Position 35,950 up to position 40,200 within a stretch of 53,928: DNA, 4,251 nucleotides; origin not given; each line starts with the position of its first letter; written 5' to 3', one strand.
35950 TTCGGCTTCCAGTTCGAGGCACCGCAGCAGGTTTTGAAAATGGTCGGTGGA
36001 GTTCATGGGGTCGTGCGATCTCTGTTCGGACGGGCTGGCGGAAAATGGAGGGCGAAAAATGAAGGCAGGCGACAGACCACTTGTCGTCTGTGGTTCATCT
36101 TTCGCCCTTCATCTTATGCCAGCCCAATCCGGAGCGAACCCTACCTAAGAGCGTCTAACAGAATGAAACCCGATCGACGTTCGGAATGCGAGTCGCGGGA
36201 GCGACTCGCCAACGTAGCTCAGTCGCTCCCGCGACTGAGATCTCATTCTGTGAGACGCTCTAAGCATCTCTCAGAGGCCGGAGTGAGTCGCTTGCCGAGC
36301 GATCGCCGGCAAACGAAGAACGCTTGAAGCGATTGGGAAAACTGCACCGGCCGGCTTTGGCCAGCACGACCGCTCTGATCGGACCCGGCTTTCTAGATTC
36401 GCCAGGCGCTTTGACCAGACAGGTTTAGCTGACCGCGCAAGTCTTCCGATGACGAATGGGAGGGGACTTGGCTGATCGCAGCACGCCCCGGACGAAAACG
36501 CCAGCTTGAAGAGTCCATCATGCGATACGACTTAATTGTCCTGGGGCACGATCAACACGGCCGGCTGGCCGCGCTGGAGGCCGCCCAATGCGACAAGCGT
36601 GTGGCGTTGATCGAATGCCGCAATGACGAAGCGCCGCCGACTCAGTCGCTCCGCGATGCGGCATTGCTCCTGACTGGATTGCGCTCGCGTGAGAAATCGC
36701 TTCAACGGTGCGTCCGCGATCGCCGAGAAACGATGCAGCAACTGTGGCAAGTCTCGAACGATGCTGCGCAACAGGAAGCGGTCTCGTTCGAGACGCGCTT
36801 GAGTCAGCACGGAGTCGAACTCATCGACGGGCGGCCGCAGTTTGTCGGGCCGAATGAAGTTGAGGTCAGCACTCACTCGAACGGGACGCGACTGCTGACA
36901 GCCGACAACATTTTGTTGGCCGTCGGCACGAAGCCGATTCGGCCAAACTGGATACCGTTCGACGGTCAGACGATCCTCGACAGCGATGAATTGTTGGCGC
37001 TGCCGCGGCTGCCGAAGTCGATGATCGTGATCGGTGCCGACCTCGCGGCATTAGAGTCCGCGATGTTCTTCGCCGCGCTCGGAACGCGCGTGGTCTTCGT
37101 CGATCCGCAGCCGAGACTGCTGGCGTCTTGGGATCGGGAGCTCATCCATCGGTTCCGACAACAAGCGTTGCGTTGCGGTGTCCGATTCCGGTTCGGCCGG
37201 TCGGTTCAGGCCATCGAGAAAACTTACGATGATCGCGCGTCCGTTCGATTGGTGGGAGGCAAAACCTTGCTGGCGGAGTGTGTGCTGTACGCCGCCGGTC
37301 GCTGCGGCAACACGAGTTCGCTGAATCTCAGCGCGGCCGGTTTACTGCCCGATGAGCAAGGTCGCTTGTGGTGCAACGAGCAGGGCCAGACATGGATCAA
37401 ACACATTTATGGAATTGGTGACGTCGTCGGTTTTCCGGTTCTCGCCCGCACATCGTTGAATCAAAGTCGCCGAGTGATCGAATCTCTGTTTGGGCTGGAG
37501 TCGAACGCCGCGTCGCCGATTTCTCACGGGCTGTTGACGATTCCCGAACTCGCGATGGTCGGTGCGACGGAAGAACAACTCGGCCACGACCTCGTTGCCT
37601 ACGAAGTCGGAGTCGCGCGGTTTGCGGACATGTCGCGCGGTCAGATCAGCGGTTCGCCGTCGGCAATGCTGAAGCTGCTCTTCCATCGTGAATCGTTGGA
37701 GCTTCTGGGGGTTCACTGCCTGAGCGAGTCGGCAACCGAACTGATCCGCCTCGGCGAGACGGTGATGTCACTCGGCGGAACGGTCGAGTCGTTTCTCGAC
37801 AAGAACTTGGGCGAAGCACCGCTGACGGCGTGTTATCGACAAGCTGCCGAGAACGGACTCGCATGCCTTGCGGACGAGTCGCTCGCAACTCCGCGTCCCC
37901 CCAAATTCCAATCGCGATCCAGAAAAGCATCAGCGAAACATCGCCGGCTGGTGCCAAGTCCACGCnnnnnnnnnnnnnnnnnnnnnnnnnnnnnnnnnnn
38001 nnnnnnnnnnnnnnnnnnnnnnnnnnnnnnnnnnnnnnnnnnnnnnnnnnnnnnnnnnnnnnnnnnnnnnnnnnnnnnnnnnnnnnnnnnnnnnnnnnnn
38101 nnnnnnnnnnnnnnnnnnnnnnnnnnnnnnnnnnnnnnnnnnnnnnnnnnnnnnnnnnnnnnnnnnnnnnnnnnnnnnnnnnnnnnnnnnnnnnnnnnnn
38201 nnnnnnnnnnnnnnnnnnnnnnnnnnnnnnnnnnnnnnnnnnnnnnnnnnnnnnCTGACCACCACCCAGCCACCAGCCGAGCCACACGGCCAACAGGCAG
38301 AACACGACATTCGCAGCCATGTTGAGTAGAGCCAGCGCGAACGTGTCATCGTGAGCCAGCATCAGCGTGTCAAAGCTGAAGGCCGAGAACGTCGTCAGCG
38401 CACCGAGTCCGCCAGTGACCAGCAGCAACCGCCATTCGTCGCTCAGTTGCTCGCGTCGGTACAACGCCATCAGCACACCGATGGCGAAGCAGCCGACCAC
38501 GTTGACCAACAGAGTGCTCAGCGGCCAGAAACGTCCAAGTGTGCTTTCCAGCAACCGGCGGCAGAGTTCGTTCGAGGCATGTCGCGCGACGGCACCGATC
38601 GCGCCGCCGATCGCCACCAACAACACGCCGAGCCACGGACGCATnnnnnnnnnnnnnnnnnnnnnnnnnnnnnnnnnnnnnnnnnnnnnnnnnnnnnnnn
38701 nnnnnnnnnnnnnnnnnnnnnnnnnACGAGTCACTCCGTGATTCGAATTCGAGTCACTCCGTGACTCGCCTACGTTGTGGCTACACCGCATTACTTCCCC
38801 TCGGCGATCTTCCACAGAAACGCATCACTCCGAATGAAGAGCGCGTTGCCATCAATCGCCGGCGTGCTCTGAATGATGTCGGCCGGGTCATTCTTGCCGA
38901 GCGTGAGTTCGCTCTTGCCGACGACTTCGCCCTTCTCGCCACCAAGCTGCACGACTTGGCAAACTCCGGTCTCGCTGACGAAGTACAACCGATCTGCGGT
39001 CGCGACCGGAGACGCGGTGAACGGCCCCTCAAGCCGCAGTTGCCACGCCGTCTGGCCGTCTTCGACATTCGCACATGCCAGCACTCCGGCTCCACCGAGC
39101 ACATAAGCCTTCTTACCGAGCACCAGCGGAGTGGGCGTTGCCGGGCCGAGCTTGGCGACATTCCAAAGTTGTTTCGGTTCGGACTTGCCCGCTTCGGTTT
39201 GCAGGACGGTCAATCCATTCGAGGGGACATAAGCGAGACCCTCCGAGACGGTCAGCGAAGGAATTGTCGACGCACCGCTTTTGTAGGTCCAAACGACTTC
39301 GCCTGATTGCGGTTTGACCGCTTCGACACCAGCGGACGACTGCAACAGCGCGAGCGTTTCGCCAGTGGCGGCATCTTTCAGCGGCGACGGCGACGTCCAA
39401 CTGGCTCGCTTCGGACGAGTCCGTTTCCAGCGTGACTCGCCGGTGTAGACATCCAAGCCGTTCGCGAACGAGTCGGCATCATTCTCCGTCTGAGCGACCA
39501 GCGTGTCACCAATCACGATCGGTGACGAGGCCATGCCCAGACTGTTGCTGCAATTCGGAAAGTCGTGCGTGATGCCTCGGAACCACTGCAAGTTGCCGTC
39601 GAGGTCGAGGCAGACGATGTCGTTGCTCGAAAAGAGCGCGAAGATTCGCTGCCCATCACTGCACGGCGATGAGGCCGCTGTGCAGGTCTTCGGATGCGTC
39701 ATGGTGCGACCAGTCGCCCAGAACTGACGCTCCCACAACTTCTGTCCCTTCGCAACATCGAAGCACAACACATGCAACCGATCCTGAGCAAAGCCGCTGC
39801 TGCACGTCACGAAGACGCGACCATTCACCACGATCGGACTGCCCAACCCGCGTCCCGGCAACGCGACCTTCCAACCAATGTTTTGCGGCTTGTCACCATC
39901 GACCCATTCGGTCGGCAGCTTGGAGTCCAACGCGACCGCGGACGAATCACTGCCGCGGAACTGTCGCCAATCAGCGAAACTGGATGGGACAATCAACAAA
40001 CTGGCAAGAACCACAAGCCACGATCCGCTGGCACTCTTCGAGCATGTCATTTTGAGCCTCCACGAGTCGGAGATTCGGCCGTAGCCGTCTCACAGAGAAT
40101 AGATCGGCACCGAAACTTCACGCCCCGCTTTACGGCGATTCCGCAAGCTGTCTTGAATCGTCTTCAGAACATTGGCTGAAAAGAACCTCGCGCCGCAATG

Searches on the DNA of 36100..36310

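Call 78: search_rna_families(source=window, start=36100, end=36310, threshold=evalue, max_evalue=1)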
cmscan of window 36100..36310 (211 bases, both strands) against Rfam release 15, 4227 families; matches with E-value up to 1: 6.
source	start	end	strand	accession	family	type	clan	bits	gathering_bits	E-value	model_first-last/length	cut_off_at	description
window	36192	36236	+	RF04248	MIR7486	Gene; miRNA;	-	22.7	67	0.065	1-87/87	no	MIR7486 microRNA precursor family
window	36191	36235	-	RF04248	MIR7486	Gene; miRNA;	-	21.9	67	0.1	1-87/87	no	MIR7486 microRNA precursor family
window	36128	36285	-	RF00664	mir-223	Gene; miRNA;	-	19.5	57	0.015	1-106/106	no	mir-223 microRNA precursor family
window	36191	36236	+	RF03937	mir-9456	Gene; miRNA;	-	18.7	80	0.26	14-55/68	no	mir-9456 microRNA precursor family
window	36141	36267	-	RF04171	MIR1509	Gene; miRNA;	-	18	87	0.42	1-121/121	no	MIR1509 microRNA precursor family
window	36162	36243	-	RF02226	sX7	Gene; sRNA;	-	15.3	55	0.82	1-95/95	no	Xanthomonas sRNA sX7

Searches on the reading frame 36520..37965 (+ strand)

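Call 44: search_protein_families(library=pfam, proteins=[window:36520-37965:+])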
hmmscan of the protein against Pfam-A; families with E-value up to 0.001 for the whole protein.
window:36520-37965:+ (482 aa): 4 families
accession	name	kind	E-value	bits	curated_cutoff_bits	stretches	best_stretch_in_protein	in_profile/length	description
PF07992.20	Pyr_redox_2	-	4.1e-37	128.6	26.1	1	3-314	1-289/291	Pyridine nucleotide-disulphide oxidoreductase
PF02852.28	Pyr_redox_dim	-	2.9e-16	60.1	25.3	1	338-434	5-100/110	Pyridine nucleotide-disulphide oxidoreductase, dimerisation domain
PF00070.33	Pyr_redox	-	6.9e-12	46.2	22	1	168-244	2-79/82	Pyridine nucleotide-disulphide oxidoreductase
PF01266.30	DAO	-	0.00029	20.9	27.9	0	206-260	149-203/353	FAD dependent oxidoreductase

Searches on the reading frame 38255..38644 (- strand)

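Call 63: search_protein_families(library=pfam, proteins=[window:38255-38644:-], max_evalue=0.001)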
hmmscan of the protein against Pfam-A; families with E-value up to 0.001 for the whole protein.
window:38255-38644:- (130 aa): 1 family
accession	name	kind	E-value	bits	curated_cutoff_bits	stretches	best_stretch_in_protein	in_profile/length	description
PF02537.21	CRCB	-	2.4e-28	98.9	32.9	1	8-124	1-103/103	CrcB-like protein, Camphor Resistance (CrcB)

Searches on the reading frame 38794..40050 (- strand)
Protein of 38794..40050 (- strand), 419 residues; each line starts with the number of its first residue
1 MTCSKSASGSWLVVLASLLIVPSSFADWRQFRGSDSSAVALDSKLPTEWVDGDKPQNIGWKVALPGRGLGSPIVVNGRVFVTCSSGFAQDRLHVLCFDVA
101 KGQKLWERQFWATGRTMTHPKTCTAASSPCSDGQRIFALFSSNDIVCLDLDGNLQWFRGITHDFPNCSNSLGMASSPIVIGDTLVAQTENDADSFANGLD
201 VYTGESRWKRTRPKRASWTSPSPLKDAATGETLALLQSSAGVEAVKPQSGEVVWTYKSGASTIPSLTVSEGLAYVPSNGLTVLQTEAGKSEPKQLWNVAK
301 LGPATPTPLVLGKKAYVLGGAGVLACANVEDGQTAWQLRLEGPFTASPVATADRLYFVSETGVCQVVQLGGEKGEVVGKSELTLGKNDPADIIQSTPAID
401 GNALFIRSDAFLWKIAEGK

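Call 63: search_protein_families(library=pfam, proteins=[window:38794-40050:-], max_evalue=0.001)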
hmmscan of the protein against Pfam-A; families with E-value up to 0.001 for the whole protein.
window:38794-40050:- (419 aa): 3 families
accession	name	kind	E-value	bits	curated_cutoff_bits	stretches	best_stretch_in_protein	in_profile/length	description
PF13360.13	PQQ_2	-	1e-27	97.8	27.6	3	58-164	55-150/233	Outer membrane protein assembly factor BamB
PF13570.13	Beta-prop_ACSF4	-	2.5e-12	47.3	133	1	199-376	118-294/329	Beta-alanine-activating enzyme, beta-propeller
PF01011.28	PQQ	-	2.8e-06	26.7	26.7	0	170-213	46-86/595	Glucose/ethanol/alcohol dehydrogenase, beta-propeller domain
